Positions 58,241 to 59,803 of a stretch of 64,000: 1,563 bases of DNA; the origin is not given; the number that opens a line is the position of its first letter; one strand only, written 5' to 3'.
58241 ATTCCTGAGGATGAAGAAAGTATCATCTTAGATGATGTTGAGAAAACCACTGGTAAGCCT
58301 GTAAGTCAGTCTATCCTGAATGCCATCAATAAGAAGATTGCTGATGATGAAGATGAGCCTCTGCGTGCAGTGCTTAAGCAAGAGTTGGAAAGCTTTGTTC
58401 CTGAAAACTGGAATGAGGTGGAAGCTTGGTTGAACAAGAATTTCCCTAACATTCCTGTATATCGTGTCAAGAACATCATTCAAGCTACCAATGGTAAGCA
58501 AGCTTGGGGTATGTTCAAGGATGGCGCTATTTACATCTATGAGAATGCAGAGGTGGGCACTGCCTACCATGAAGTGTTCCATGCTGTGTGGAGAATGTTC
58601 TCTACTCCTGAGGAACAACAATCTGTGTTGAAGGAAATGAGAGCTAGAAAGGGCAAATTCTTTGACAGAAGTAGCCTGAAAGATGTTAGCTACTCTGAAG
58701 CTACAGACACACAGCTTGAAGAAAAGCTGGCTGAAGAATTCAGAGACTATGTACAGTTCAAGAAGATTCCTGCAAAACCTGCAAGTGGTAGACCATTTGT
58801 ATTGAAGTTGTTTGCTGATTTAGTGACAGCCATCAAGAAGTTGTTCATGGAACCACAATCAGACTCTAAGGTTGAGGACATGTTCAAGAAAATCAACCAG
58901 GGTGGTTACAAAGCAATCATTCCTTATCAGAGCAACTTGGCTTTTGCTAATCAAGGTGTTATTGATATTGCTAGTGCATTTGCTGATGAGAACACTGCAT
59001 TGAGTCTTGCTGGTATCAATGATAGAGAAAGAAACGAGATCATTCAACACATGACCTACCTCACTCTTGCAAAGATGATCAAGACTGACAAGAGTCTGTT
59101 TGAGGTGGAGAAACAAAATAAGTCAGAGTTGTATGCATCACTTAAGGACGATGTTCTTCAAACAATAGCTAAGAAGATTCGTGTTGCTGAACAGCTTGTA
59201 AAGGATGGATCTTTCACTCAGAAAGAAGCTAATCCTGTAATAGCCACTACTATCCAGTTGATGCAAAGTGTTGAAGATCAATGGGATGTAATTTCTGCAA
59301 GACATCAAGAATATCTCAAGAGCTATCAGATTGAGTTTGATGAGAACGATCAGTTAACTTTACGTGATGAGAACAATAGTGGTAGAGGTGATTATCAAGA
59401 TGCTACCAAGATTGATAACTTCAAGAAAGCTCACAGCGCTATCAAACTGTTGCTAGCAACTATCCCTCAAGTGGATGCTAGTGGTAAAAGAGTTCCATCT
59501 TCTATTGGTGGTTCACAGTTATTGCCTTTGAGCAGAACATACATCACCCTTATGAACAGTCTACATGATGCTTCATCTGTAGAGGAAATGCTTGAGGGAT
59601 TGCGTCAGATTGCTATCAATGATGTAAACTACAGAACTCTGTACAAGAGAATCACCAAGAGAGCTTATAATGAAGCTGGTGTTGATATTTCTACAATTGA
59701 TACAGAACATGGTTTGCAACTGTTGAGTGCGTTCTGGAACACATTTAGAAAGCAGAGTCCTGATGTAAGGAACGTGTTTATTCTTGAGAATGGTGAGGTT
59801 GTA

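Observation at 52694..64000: Giant ORF (>3768 aa, runs off the window) with zincin HExxH motif, acidic repeats and DFDID RNA-polymerase-like motif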

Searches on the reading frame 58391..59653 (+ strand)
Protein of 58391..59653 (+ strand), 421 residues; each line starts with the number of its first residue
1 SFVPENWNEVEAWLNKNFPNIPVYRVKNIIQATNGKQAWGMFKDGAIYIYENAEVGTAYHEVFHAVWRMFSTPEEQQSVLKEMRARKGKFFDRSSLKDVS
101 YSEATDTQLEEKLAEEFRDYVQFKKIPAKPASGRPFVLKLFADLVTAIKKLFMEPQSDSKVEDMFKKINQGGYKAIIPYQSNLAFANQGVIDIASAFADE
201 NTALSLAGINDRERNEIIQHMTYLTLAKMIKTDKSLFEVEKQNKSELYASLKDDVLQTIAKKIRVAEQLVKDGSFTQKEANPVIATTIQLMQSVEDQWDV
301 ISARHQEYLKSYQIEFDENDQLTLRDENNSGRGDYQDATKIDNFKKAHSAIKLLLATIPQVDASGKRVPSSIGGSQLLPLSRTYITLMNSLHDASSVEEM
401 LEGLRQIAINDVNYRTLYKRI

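Call 25: find_homologous_proteins(query=window:58391-59653:+, max_evalue=0.001)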
Query window:58391-59653:+ (421 aa): 22 proteins with E <= 0.001 among 4603 candidates.
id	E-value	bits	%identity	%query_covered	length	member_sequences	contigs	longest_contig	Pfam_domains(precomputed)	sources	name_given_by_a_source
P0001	1.4e-139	484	65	81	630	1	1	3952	-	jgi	jgi:hypothetical protein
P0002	2.3e-132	460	51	100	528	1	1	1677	-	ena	-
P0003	3.9e-86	308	49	66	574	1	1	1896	-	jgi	jgi:hypothetical protein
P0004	1.0e-85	306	44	84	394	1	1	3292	-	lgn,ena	-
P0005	7.4e-85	304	41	88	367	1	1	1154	-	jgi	jgi:hypothetical protein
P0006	3.8e-80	288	48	70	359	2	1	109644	-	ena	-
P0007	7.8e-80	287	42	84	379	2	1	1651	-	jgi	jgi:hypothetical protein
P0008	1.3e-71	260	53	54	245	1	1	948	-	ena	-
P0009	4.4e-67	245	55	47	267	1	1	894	-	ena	-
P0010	1.4e-57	214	41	65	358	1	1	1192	-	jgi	jgi:hypothetical protein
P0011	4.7e-57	212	82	28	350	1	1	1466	-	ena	-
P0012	1.6e-53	200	47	57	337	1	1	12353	-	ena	-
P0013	2.4e-52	197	40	64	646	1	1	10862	-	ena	-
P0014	5.2e-51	192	67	29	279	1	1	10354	-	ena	-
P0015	5.2e-49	186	57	33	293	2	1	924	-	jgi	jgi:hypothetical protein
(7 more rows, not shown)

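Call 36: predict_structure(alignment_id=A1)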
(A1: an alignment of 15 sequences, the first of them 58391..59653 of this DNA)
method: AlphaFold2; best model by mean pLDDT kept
length: 421 residues; sequences in the alignment: 15
mean_pLDDT: 56.3   pTM: 0.40
mean pLDDT of the five models: 56.3, 56.2, 51.9, 50.1, 47.8
residues with pLDDT >= 90: 7; 70-90: 113; 50-70: 121; < 50: 180
segments of 3 or more residues with pLDDT < 50: 1-7, 9-11, 16-62, 151-154, 160-162, 164-207, 233-239, 311-356, 380-385, 387-389, 418-421
pLDDT, mean of each block of 10 residues (from residue 1): 37 44 38 34 32 33 55 78 86 72 84 71 67 70 62 49 45 33 29 31 41 64 66 47 76 87 77 74 79 85 66 42 37 37 36 50 66 56 46 58 67 57 34
secondary structure, 60 per line:
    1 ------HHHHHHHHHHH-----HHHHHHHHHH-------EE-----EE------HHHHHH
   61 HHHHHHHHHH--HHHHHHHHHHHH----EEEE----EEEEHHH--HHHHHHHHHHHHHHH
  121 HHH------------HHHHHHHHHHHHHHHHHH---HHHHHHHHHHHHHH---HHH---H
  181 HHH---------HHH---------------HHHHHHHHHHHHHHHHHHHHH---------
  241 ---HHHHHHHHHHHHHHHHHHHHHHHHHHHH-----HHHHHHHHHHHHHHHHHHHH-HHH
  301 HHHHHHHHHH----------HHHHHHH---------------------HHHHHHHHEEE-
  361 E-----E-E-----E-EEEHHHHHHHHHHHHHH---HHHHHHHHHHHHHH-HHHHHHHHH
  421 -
elements in order: H7-17 H23-32 H55-70 H73-84 E89-92 E97-100 H106-123 H136-153 H157-170 H180-183 H211-231 H244-271 H277-296 H298-310 H321-327 H349-356 E357-359 E377-379 H380-393 H397-410 H412-420

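Call 37: search_solved_structures(query=A1, max_evalue=10, show_alignments=3)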
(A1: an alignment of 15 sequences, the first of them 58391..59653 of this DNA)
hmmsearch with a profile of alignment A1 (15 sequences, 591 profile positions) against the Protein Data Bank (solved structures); distinct sequences matched with E-value up to 10: 1.
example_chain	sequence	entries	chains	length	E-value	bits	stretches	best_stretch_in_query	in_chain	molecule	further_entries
3wfi_A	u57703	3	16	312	0.88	11.4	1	438-576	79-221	2-dehydropantoate 2-reductase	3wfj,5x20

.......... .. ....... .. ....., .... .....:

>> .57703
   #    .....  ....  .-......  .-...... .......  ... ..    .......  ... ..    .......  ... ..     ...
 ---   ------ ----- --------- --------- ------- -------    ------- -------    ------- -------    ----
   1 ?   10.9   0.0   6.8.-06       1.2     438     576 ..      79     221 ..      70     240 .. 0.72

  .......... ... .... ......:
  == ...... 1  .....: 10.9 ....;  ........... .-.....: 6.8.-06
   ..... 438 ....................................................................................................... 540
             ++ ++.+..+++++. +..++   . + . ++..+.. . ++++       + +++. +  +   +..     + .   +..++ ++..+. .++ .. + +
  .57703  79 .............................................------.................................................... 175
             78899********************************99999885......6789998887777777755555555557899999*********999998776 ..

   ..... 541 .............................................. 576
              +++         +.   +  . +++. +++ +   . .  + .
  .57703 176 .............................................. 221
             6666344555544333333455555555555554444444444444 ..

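Call 44: search_protein_families(library=pfam, proteins=[P0013], max_evalue=0.1)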
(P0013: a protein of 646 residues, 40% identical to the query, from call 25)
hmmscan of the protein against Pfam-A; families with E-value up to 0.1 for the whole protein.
P0013 (646 aa): 1 family
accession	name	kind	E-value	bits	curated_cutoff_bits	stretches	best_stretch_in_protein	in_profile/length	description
PF08719.17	NADAR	-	0.0058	17.3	35.1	1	51-153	16-129/163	NADAR domain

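Call 47: search_protein_representatives(alignment_id=A1)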
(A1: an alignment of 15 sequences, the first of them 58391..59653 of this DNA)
Query: 15 sequences, 591 profile positions. Proteins with E-value up to 0.001 (for the whole library): 1573; up to 1e-10: 1101; up to 1e-30: 390. The best 150 are listed.
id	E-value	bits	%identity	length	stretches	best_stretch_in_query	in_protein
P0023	1.6e-237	806.4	-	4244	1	16-548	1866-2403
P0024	1.0e-236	803.8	-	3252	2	9-548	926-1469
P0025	1.1e-235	800.4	-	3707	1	19-545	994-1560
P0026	2.5e-232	789.3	-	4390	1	5-583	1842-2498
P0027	2.7e-229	779.2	-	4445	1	17-545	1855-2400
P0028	3.2e-227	772.4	-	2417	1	23-574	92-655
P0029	1.7e-220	750.2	-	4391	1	9-553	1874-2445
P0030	4.0e-218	742.4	-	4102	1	20-546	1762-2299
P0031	3.9e-217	739.1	-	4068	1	4-569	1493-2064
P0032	3.1e-215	732.8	-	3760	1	14-571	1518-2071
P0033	9.1e-214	728.0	-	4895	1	5-545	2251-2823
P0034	6.5e-212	721.8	-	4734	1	23-541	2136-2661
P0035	4.5e-211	719.1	-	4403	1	29-547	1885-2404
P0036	2.2e-210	716.8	-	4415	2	13-557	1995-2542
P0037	6.9e-210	715.2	-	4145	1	17-545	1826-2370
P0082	1.7e-183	628.0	-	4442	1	42-541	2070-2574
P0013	7.9e-127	440.9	-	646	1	8-345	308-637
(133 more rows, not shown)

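Call 81: find_encoding_contigs(protein=P0013, flank=10000, max_places=2)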
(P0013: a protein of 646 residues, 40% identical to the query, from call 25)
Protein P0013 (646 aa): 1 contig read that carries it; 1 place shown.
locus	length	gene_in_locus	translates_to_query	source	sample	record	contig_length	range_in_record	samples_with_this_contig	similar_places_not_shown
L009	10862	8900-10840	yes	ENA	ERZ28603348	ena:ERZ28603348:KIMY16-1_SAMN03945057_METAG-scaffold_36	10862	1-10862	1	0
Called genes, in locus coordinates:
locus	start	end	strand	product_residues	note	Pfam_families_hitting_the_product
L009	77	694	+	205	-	-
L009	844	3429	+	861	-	-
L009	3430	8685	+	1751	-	-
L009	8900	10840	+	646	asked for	-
